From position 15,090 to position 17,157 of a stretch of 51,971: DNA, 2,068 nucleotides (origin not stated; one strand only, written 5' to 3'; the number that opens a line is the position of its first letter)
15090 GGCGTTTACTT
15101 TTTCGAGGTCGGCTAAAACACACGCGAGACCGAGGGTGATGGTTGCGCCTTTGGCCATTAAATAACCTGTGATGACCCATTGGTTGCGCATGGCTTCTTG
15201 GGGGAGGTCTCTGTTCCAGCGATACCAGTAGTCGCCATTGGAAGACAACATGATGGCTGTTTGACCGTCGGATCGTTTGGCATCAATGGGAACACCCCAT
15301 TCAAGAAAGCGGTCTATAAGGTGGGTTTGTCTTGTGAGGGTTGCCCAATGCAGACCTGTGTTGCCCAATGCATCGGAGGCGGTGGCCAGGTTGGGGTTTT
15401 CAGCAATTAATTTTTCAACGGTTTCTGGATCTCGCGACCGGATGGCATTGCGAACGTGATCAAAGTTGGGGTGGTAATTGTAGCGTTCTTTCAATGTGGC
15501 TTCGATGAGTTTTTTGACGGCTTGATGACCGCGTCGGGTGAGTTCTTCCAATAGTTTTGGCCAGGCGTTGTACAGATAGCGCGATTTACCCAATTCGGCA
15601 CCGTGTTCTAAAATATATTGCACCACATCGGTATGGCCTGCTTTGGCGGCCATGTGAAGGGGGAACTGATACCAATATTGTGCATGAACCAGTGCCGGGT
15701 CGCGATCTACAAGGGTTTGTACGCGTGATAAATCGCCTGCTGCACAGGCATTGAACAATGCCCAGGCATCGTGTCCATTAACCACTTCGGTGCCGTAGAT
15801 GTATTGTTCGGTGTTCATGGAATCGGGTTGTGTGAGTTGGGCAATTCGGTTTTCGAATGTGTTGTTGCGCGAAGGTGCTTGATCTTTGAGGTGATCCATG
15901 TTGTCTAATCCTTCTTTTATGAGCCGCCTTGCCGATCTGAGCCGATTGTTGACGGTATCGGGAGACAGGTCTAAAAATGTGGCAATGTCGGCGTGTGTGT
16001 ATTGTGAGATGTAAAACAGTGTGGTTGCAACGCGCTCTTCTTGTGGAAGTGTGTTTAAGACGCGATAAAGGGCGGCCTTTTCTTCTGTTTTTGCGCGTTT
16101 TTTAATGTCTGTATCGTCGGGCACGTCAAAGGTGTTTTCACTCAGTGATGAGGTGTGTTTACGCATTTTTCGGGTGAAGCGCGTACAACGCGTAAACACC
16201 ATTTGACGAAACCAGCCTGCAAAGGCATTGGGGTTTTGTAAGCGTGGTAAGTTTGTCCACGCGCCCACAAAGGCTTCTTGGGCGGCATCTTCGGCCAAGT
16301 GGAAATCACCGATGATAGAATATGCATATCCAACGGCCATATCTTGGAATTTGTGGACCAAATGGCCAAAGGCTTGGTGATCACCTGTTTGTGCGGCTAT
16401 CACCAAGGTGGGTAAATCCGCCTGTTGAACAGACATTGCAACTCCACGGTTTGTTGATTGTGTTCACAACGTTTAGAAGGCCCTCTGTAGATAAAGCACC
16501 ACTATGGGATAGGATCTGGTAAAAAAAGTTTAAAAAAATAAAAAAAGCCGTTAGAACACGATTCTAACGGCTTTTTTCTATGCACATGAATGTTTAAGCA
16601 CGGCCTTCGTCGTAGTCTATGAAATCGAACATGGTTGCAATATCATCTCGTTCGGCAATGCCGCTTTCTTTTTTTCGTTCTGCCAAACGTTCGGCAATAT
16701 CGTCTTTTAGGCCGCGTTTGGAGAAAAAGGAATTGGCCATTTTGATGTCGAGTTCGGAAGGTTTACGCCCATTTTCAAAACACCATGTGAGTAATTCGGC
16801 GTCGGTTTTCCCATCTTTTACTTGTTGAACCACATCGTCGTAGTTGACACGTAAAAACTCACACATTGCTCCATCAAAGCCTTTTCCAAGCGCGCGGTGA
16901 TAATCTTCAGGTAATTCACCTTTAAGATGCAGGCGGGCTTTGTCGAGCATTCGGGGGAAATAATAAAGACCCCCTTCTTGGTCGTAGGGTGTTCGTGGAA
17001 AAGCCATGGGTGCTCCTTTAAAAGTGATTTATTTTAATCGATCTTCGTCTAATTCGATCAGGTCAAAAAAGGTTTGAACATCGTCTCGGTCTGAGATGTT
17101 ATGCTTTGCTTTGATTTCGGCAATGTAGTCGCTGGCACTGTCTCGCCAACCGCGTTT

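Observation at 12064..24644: Cluster of ECF sigma factors fused to ankyrin-repeat arrays, with stand-alone ankyrin paralogs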

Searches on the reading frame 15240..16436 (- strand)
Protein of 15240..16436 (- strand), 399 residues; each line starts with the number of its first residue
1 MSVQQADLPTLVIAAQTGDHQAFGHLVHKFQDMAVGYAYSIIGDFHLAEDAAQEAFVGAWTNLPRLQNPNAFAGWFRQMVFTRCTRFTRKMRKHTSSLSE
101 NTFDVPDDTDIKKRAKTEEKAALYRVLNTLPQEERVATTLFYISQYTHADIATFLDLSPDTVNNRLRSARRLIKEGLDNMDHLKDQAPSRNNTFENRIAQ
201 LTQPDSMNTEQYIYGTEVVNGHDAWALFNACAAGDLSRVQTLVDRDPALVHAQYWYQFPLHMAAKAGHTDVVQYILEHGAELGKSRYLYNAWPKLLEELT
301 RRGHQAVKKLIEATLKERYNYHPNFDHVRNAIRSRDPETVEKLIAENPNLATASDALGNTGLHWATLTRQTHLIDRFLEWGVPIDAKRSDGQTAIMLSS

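Call 35: find_related_loci(query=A2, collection=genome_contigs, flank=3000)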
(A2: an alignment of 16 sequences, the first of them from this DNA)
Query A2 (399 aa) in genome_contigs; peptide patterns used: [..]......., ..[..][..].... (x = any residue, [..] = any of these).
600 stretches matched a pattern (row limit reached: there are more); 379 encode a relative of the query (tblastn E <= 1e-3); the best 80 are kept; 80 distinct loci.
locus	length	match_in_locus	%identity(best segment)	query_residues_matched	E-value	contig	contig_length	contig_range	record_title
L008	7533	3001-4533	41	12-398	3e-96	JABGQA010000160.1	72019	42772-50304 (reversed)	MAG: Candidatus Poribacteria bacterium isolate co234_bin45 NODE_736_length_72019_cov_9.373742, whole genome shotgun sequ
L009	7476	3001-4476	35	1-399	4e-78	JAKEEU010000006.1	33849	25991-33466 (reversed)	MAG: candidate division KSB1 bacterium isolate PMV_1_maxbin.001 PMV_1_maxbin.001.k101_25253, whole genome shotgun sequen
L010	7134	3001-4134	35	2-395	8e-66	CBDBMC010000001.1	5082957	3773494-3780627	MAG: Candidatus Poribacteria bacterium isolate ca8204a3-33b7-44e1-a19a-5b07964ae9a8 genome assembly, contig: contig_1, w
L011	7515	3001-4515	33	4-399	1e-53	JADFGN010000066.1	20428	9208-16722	MAG: Candidatus Poribacteria bacterium isolate B30T1B8 B30T1B8_NODE4345, whole genome shotgun sequence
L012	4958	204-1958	33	3-389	3e-49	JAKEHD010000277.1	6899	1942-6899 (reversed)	MAG: Blastocatellia bacterium isolate PMV_6.28 PMV_6.28.k101_472499, whole genome shotgun sequence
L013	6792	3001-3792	32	7-291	3e-44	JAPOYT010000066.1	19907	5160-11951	MAG: Chloroflexota bacterium isolate COS4_bin_42 NODE_2316_length_19907_cov_14.4955, whole genome shotgun sequence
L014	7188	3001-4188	28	8-395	5e-44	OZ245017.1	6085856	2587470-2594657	MAG: Phototrophicaceae bacterium isolate 75b39b6a-bc88-4430-bfad-914235af2d3e genome assembly, chromosome: 1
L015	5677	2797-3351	44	15-198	6e-43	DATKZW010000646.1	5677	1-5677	MAG TPA_asm: Sumerlaeia bacterium isolate SMAG_U14255 k141_1234830, whole genome shotgun sequence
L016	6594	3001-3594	44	7-203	2e-41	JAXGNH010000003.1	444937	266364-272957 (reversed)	MAG: Anaerolineae bacterium isolate AnMBR.bin251 bin251_3, whole genome shotgun sequence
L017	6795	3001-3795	32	8-291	1e-40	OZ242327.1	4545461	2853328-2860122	MAG: Phototrophicaceae bacterium isolate b7996715-af31-4cd3-8209-f9ba1fb8c8b5 genome assembly, chromosome: 1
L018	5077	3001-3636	39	6-214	2e-39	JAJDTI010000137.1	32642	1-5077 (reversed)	MAG: Pseudomonadales bacterium isolate jk18x1bzbins.11 k141_1085396, whole genome shotgun sequence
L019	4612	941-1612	36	7-253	2e-39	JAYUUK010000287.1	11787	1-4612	MAG: Roseiflexaceae bacterium isolate GL122_UP_concoct_49 GL122_UP_concoct_49_286, whole genome shotgun sequence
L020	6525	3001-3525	43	7-180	2e-37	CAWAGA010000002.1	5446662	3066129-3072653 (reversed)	MAG: uncultured Chloroflexia bacterium isolate MFD02416.bin.2.6 genome assembly, contig: contig_34004, whole genome shot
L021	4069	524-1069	42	20-198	1e-35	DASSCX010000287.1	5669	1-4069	MAG TPA_asm: Pyrinomonadaceae bacterium isolate SMAG_U933 k141_954080, whole genome shotgun sequence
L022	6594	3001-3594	39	7-203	1e-31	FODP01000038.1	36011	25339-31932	Rhodospirillales bacterium URHD0017 genome assembly, contig: N556DRAFT_scaffold00038.38, whole genome shotgun sequence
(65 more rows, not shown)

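Call 42: search_protein_families(library=pfam, alignment_id=A3, max_evalue=0.0001)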
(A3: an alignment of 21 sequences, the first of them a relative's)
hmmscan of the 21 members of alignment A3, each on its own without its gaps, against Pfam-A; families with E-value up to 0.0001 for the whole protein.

A. member 1, L008:2905-5193:+ (763 aa): 11 families
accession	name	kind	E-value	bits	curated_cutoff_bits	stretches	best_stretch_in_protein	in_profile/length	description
PF12796.13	Ank_2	-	1.1e-51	173.8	27.3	4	465-553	7-89/90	Ankyrin repeats (3 copies)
PF00023.36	Ank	-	5.7e-47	155.5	21.1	2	490-517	3-30/33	Ankyrin repeat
PF13606.12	Ank_3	-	1.4e-41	135.5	22.3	1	488-516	1-29/30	Ankyrin repeat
PF13637.12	Ank_4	-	1.2e-39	133.9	22.7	2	528-564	1-37/50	Ankyrin repeats (many copies)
PF13857.12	Ank_5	-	6.6e-27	93.7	27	0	371-418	6-53/56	Ankyrin repeats (many copies)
PF24521.3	Ank_KRIT1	-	6.5e-18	65.3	80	1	458-580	21-141/149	KRIT1 ankyrin-repeats domain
PF23745.1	ANK_LRRK2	-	4e-12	46.6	27.5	0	670-755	30-110/130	LRRK2 ANK repeat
PF08281.18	Sigma70_r4_2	-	1.5e-11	44.2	25.7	1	142-194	2-54/54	Sigma-70, region 4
PF04542.20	Sigma70_r2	-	1.3e-09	38.2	24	1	47-113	1-70/71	Sigma-70 region 2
PF04545.22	Sigma70_r4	-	2.8e-06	27.2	24.1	1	148-194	2-48/50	Sigma-70, region 4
PF07638.17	Sigma70_ECF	-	4.8e-06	27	21.1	1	28-198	3-183/185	ECF sigma factor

B. families by the number of members that match (of 21 scanned): 15 families
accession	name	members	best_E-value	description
PF08281.18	Sigma70_r4_2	21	3e-17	Sigma-70, region 4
PF04542.20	Sigma70_r2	21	2.9e-15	Sigma-70 region 2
PF04545.22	Sigma70_r4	21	1.2e-10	Sigma-70, region 4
PF07638.17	Sigma70_ECF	10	7e-08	ECF sigma factor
PF12796.13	Ank_2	9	3.4e-89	Ankyrin repeats (3 copies)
PF00023.36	Ank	9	1.8e-70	Ankyrin repeat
PF13637.12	Ank_4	9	3e-59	Ankyrin repeats (many copies)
PF13606.12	Ank_3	9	3.8e-44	Ankyrin repeat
PF13857.12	Ank_5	8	5.9e-55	Ankyrin repeats (many copies)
PF24521.3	Ank_KRIT1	7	4.7e-19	KRIT1 ankyrin-repeats domain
PF23745.1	ANK_LRRK2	2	4e-12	LRRK2 ANK repeat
PF02577.19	BFN_dom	1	1.6e-25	Bifunctional nuclease domain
PF00006.31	ATP-synt_ab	1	1.5e-07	ATP synthase alpha/beta family, nucleotide-binding domain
PF08874.15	DUF1835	1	4.7e-06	Domain of unknown function (DUF1835)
PF23914.1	TPR_CcmH_CycH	1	8.5e-05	Cytochrome c-type biogenesis protein H TPR domain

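Call 61: search_protein_families(library=pfam, alignment_id=A4, max_evalue=0.00001)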
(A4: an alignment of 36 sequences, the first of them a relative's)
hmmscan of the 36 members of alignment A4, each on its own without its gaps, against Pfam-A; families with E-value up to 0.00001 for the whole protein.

A. member 1, L008:23-1726:- (568 aa): 2 families
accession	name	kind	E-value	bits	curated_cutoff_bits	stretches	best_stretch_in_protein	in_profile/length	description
PF21694.2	DNA_pol3_delta_C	-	4.2e-22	78.9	27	2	416-469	4-57/121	DNA polymerase III delta subunit, C-terminal domain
PF06144.19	DNA_pol3_delta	-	8.5e-09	35.9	21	1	131-206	1-73/124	DNA polymerase III, delta subunit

B. families by the number of members that match (of 36 scanned): 56 families (the first 25 are shown)
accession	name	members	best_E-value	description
PF07690.21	MFS_1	3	4.5e-35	Major Facilitator Superfamily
PF12832.13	MFS_1_like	3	8.9e-09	MFS_1 like family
PF02384.22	N6_Mtase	2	6.2e-61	N-6 DNA Methylase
PF07669.17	Eco57I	2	2.6e-16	Eco57I restriction-modification methylase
PF20256.3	MoCoBD_2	1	5.4e-92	Molybdopterin cofactor-binding domain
PF01041.23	DegT_DnrJ_EryC1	1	1.2e-87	DegT/DnrJ/EryC1/StrS aminotransferase family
PF02738.23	MoCoBD_1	1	7.1e-83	Molybdopterin cofactor-binding domain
PF19289.4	PmbA_TldD_3rd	1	2.3e-80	PmbA/TldA metallopeptidase C-terminal domain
PF07726.17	AAA_3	1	2.2e-62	ATPase family associated with various cellular activities (AAA)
PF00563.25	EAL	1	5.9e-51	EAL domain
PF13245.12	AAA_19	1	7.2e-50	AAA domain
PF01555.25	N6_N4_Mtase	1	2e-46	DNA methylase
PF13604.12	AAA_30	1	1.2e-44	AAA domain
PF01799.25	Fer2_2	1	1e-35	[2Fe-2S] binding domain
PF12796.13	Ank_2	1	2.4e-32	Ankyrin repeats (3 copies)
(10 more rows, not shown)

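Call 85: search_protein_representatives(alignment_id=A2)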
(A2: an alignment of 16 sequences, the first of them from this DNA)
Query: 16 sequences, 329 profile positions. Proteins with E-value up to 0.001 (for the whole library): 770557; up to 1e-10: 261508; up to 1e-30: 18217. The best 150 are listed.
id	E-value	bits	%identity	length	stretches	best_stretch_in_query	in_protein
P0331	1.8e-243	823.0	-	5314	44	188-319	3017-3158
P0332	1.5e-226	767.4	-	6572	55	174-318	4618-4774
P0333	4.0e-196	667.4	-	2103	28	199-262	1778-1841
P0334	1.0e-195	666.0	-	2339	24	199-314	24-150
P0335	2.3e-184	628.7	-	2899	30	196-263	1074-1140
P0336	1.4e-179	613.0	-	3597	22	200-315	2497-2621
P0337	2.9e-178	608.7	-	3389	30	200-317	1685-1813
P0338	1.1e-169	580.5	-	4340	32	184-317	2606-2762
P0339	2.5e-166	569.4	-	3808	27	200-314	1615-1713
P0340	5.6e-166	568.3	-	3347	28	200-318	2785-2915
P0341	1.4e-165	566.9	-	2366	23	204-318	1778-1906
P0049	1.4e-163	560.4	-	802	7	1-319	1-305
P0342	3.7e-162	555.7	-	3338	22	199-319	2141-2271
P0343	2.8e-160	549.5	-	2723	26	200-318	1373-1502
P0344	3.2e-155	532.9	-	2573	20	199-317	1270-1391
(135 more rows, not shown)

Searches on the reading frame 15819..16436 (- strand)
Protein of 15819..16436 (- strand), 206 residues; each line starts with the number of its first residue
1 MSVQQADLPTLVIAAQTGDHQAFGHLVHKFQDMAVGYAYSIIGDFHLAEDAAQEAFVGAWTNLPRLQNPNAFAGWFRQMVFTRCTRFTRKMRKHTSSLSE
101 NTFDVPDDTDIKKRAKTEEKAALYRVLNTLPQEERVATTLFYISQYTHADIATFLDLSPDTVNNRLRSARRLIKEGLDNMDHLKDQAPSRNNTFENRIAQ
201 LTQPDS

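Call 20: find_homologous_proteins(query=window:15819-16436:-)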
Query seq(206 aa) (206 aa): 312 proteins with E <= 0.001 among 461 candidates; the best 120 are listed.
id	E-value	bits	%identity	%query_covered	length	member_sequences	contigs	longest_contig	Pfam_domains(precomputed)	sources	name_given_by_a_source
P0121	1.6e-130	450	99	100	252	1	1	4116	PF04542.21,PF08281.19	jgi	jgi:RNA polymerase sigma factor (sigma-70 family)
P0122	2.4e-61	225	57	96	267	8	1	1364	PF04542.21,PF08281.19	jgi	jgi:RNA polymerase sigma factor (sigma-70 family)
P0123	1.1e-55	206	50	100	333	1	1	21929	PF07638.18,PF04545.23,PF12796.14,PF00023.37,PF04542.21,PF08281.19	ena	-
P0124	9.2e-49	184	51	97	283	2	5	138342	PF13606.13,PF07638.18,PF04545.23,PF12796.14,PF00023.37,PF04542.21,PF08281.19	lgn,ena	-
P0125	3.0e-48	182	47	94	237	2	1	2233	PF07638.18,PF04545.23,PF04542.21,PF08281.19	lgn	-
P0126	1.3e-47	180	50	93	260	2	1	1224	PF07638.18,PF04545.23,PF04542.21,PF08281.19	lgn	-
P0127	1.6e-47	180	48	93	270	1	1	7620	PF04542.21,PF08281.19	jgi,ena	-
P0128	5.3e-47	178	48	93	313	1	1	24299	PF07638.18,PF04545.23,PF04542.21,PF08281.19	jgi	jgi:RNA polymerase sigma factor (sigma-70 family)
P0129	3.2e-46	175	47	92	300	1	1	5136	PF07638.18,PF04545.23,PF04542.21,PF08281.19,PF01706.22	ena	-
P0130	8.2e-46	174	44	96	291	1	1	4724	PF18765.8,PF07638.18,PF04545.23,PF04542.21,PF08281.19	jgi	-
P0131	1.8e-45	173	87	46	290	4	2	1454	PF13606.13,PF13857.13,PF12796.14,PF00023.37,PF13637.13,PF08281.19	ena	-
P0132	1.9e-45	173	47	83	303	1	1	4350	PF07638.18,PF04545.23,PF04542.21,PF08281.19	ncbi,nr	ncbi:MAG: sigma-70 family RNA polymerase sigma factor, partial [candidate division Zixibacteria bact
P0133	8.2e-45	171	47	93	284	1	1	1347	PF04545.23,PF04542.21,PF08281.19,PF01706.22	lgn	-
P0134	1.5e-44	170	44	97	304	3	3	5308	PF07638.18,PF04545.23,PF04542.21,PF08281.19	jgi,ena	jgi:RNA polymerase sigma factor (sigma-70 family)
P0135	3.3e-44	169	44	96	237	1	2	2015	PF07638.18,PF04545.23,PF04542.21,PF08281.19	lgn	-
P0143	9.4e-43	164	44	93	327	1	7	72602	PF08332.17,PF13474.13,PF04545.23,PF04542.21,PF08281.19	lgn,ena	-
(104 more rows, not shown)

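Call 65: search_solved_structures(query=window:15819-16436:-, max_evalue=0.001, show_alignments=1)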
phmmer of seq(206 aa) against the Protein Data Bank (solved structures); distinct sequences matched with E-value up to 0.001: 16.
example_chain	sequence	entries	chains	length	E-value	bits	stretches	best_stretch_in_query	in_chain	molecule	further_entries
8z6g_B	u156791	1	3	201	4.1e-14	56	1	7-178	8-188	RNA polymerase sigma factor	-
6in7_B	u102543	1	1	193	4.4e-14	55.9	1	9-178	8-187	RNA polymerase sigma-H factor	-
5wuq_A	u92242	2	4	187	1.3e-10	44.5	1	15-177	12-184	ECF RNA polymerase sigma factor SigW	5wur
9m9d_F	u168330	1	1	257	1.7e-09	40.9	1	21-177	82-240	ECF RNA polymerase sigma factor SigE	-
9m9e_F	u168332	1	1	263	1.8e-09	40.8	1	21-177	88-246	ECF RNA polymerase sigma factor SigE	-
9m98_F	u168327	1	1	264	1.9e-09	40.8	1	21-177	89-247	ECF RNA polymerase sigma factor SigE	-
1or7_A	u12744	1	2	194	3e-09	40.2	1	9-174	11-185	RNA polymerase sigma-E factor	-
6jbq_F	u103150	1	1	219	4.4e-09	39.6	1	9-174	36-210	ECF RNA polymerase sigma-E factor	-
6jcy_F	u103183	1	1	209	1.8e-05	27.8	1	44-176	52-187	ECF RNA polymerase sigma factor SigH,ECF RNA polymerase sigma factor SigE,ECF RNA polymera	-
2q1z_A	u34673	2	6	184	1.8e-05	27.8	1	18-173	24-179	RpoE, ECF SigE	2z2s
4nqw_A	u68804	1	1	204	6e-05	26.1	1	6-178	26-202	ECF RNA polymerase sigma factor SigK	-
7qh5_A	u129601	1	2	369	7.1e-05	25.9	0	15-81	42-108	RNA polymerase sigma factor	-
6dv9_F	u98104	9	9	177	0.00043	23.3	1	36-176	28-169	ECF RNA polymerase sigma factor SigL | RNA polymerase sigma factor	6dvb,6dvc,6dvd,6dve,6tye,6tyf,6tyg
9isn_F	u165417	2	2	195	0.00066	22.7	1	8-164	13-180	ECF sigma factor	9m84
6dxo_A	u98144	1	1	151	0.00092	22.2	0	11-66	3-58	RNA polymerase ECF-subfamily sigma factor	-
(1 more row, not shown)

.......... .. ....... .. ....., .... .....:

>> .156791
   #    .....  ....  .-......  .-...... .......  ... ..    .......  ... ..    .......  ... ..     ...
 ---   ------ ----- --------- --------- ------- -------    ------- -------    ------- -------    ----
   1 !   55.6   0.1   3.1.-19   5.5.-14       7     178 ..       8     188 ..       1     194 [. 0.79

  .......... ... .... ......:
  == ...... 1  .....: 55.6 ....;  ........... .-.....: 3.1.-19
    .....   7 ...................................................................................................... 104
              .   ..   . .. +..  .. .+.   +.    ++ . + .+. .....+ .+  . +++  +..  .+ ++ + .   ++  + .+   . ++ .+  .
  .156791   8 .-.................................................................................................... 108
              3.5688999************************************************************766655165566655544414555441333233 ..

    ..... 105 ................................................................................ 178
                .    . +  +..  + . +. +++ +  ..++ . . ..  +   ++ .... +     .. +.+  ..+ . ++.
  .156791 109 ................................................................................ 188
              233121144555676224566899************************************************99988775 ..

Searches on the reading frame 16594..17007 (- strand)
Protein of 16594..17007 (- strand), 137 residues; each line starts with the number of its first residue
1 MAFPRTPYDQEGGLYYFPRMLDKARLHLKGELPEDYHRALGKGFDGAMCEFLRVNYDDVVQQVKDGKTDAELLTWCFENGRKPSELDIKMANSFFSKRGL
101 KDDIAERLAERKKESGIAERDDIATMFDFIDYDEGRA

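Call 4: search_protein_families(library=pfam, proteins=[window:16594-17007:-], max_evalue=0.01)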
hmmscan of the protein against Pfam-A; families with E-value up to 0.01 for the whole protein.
window:16594-17007:- (137 aa): 1 family
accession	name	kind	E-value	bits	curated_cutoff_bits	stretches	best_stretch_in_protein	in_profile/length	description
PF16798.10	DUF5069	-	5.4e-36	124.1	27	1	3-136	3-133/133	Domain of unknown function (DUF5069)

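Call 30: search_protein_families(library=padloc, proteins=[window:16594-17007:-], max_evalue=0.001)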
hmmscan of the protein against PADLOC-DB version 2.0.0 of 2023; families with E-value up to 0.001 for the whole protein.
window:16594-17007:- (137 aa): 0 families
